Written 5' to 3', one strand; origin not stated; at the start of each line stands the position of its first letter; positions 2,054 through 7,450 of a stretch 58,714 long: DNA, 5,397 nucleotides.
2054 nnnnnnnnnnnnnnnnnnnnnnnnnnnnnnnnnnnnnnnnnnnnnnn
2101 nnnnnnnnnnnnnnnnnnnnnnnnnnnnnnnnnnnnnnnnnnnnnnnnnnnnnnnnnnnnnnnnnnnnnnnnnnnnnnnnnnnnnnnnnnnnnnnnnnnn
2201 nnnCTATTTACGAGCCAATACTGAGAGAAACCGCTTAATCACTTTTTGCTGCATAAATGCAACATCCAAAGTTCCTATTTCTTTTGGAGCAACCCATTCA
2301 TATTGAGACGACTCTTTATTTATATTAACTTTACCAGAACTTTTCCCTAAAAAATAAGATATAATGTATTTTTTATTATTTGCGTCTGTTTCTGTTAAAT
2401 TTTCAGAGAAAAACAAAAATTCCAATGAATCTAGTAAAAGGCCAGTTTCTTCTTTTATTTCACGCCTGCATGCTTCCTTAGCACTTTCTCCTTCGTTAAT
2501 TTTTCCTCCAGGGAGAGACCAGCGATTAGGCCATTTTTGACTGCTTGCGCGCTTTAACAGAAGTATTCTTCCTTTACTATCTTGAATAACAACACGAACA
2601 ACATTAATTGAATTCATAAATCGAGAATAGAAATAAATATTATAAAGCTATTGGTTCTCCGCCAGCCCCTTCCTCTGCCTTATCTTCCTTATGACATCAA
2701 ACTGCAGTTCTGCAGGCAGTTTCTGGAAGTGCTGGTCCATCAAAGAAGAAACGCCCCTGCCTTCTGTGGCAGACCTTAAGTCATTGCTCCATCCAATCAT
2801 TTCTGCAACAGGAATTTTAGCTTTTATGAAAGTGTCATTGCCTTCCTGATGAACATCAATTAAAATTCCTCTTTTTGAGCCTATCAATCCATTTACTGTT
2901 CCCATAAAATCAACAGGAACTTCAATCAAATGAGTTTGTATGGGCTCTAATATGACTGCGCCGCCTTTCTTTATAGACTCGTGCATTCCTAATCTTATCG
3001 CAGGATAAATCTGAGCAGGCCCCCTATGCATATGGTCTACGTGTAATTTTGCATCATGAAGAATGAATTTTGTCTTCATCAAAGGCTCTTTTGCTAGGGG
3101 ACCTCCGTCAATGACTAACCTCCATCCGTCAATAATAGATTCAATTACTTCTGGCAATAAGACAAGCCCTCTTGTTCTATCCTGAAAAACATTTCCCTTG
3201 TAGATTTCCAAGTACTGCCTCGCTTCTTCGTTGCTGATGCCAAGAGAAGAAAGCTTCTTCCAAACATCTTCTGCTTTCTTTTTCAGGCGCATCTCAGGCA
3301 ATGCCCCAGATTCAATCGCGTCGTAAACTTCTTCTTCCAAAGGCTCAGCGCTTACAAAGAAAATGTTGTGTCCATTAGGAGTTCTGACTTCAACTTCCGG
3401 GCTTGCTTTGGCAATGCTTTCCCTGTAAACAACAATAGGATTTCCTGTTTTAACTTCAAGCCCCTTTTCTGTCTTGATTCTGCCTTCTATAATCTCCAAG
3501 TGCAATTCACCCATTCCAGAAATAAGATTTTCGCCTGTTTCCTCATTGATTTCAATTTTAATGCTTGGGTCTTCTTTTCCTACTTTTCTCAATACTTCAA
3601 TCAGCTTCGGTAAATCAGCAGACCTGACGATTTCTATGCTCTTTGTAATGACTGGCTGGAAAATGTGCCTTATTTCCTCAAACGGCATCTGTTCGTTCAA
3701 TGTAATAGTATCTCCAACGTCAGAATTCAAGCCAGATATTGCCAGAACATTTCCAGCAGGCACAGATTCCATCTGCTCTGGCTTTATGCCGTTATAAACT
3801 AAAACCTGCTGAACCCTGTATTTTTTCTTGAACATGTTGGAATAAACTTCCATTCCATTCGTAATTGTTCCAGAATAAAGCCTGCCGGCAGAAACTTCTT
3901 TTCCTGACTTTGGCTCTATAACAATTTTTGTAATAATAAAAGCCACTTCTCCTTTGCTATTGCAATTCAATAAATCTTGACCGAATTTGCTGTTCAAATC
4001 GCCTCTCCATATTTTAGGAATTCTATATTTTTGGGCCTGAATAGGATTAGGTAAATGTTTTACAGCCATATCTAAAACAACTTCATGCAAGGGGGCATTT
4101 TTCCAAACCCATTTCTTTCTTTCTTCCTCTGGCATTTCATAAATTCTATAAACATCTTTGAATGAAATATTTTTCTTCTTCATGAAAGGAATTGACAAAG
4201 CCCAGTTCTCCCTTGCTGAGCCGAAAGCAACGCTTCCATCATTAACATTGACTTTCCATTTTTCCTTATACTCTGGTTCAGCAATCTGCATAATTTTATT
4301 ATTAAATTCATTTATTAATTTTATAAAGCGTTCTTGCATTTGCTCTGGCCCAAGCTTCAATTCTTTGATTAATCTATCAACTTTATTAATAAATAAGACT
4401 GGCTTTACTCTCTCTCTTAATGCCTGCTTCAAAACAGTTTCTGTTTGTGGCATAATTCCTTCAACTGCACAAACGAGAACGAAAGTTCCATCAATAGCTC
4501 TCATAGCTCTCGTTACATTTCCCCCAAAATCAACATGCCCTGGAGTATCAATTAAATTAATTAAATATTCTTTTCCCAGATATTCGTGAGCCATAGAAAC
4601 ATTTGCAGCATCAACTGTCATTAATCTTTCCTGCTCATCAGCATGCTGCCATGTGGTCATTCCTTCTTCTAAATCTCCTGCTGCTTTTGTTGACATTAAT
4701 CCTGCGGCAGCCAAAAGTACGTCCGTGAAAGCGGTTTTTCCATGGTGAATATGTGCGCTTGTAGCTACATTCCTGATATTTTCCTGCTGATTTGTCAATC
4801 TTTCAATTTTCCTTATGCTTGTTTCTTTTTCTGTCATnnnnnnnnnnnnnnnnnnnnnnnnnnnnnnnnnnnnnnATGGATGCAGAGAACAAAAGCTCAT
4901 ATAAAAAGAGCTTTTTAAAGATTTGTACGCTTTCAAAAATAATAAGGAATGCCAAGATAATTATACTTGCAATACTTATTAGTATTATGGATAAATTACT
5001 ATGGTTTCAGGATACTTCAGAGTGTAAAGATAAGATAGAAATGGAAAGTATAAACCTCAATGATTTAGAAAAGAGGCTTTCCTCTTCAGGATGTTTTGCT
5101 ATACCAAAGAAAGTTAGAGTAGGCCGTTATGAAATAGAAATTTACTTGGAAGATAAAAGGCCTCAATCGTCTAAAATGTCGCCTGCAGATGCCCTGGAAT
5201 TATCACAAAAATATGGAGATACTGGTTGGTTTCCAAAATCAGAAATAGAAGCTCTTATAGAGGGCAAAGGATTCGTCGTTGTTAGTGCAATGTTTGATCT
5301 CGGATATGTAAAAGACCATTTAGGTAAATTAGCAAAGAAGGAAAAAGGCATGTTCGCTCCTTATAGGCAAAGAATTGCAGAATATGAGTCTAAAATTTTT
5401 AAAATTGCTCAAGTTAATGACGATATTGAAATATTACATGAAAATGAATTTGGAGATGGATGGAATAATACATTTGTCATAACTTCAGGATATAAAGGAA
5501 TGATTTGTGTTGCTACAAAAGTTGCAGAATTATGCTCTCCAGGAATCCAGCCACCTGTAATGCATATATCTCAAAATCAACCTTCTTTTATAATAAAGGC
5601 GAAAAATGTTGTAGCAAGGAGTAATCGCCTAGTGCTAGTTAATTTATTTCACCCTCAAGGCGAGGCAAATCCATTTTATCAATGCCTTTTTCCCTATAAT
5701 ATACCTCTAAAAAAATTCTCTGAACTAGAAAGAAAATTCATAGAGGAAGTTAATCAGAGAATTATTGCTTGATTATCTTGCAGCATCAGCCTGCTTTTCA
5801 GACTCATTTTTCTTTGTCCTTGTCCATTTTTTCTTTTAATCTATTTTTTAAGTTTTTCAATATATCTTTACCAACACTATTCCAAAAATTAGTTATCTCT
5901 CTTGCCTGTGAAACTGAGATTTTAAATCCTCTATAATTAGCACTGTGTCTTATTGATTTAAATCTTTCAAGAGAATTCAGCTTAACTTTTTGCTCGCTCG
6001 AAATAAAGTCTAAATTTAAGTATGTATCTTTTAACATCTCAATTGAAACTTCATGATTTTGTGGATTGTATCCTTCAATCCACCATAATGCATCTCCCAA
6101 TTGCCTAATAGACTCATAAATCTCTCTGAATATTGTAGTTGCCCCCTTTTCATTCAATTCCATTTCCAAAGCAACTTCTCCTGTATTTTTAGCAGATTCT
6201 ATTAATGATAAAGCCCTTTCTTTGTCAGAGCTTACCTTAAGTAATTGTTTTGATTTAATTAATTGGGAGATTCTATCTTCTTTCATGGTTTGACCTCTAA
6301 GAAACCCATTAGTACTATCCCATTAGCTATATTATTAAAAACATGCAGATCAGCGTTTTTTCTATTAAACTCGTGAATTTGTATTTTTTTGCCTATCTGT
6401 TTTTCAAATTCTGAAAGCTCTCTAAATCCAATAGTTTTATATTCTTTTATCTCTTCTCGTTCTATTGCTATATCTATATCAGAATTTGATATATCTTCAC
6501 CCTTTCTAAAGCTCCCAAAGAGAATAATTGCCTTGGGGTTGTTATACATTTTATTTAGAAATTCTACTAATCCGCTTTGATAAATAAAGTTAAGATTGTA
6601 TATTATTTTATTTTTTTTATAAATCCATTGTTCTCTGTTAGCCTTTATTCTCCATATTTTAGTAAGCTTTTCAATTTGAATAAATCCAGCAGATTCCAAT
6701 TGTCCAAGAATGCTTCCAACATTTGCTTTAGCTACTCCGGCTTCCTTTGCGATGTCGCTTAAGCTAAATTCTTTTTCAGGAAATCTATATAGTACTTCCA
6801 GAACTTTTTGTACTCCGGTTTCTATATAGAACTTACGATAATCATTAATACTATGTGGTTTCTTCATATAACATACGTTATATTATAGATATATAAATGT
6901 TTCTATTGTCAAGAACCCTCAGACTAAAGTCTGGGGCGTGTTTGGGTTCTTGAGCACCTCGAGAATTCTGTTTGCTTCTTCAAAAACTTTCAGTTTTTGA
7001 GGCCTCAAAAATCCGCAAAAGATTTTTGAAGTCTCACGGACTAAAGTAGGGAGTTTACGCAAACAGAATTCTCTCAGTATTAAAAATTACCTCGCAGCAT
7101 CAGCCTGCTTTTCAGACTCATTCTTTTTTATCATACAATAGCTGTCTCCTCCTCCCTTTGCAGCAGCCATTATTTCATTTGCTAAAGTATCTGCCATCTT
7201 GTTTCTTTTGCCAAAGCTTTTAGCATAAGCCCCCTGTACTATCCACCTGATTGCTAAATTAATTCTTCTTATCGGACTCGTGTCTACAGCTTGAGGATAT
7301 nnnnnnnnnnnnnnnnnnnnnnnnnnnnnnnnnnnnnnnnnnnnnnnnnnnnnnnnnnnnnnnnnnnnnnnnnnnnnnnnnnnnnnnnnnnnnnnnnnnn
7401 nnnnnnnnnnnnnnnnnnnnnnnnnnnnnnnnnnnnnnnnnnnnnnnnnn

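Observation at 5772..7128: Synonymous-only duplicate of the rps7 3' end flanks a 1.3-kb insertion carrying an MNT/HEPN pair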

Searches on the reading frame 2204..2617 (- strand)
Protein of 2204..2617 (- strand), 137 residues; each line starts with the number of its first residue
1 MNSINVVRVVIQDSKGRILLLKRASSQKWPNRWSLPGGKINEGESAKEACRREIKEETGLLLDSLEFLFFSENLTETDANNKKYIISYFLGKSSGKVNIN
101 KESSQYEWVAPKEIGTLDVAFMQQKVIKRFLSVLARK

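Call 7: search_protein_families(library=pfam, proteins=[window:2204-2617:-], max_evalue=0.01)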
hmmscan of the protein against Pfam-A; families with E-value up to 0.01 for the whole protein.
window:2204-2617:- (137 aa): 3 families
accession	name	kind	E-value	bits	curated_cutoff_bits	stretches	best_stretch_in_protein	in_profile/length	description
PF00293.34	NUDIX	-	4.1e-25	88.8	21.1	1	6-128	5-132/134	NUDIX domain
PF14815.12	NUDIX_4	-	2.3e-10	40.7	35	1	9-128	3-112/113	NUDIX domain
PF22327.2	Nudt16-like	-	0.0075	16.7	27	1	35-94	37-95/161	U8 snoRNA-decapping enzyme-like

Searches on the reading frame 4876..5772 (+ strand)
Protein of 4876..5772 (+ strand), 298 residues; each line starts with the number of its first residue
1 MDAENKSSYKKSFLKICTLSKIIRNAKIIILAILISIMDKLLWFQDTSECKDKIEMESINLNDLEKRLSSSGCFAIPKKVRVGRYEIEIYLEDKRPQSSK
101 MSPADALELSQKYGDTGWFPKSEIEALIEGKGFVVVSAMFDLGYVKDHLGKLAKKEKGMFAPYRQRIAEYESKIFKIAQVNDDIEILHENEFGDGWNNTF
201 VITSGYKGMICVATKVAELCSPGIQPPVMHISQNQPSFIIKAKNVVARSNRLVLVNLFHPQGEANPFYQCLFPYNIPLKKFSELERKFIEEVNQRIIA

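Call 7: search_protein_families(library=pfam, proteins=[window:4987-5772:+], max_evalue=0.01)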
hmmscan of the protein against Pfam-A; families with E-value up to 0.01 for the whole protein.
window:4987-5772:+ (261 aa): 0 families

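Call 80: search_protein_families(library=pfam, proteins=[window:4876-5772:+], max_evalue=0.001)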
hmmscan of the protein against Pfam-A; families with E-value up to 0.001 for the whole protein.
window:4876-5772:+ (298 aa): 0 families
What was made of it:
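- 4876..5772 (+): Convergent ORF of 298 aa with unknown function. Its stop abuts the orphan's stop, so it was probably the original neighbour of the rps7 end. No Pfam family (calls 7, 80).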

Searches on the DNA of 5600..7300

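Call 10: search_rna_families(source=window, start=5600, end=7300, threshold=evalue, max_evalue=10)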
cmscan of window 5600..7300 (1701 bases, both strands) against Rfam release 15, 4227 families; matches with E-value up to 10: 6.
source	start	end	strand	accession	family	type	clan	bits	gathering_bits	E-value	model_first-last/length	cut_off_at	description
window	6229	6326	+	RF02185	ST7-OT3_3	Gene; lncRNA;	-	18.7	50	8.6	1-116/116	no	ST7 overlapping transcript 3 conserved region 3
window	6978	7029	-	RF00900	mir-255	Gene; miRNA;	-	18.6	50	4.7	1-59/59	no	mir-255 microRNA precursor family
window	5703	5790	-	RF02535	ODC_IRES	Cis-reg; IRES;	-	18.3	44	7.8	1-142/142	no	ODC internal ribosome entry site (IRES)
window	6095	6160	-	RF02308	TtnuCD34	Gene; snRNA; snoRNA; CD-box;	-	17.5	80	3.8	1-64/64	no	Tetrahymena snoRNA TtnuCD34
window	5967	6065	-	RF00332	snoZ266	Gene; snRNA; snoRNA; CD-box;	-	17.5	43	7.6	1-90/90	no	Small nucleolar RNA Z266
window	6838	6995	+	RF01267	snR37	Gene; snRNA; snoRNA; HACA-box;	CL00041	11.3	47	6.5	1-385/385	no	Small nucleolar RNA snR37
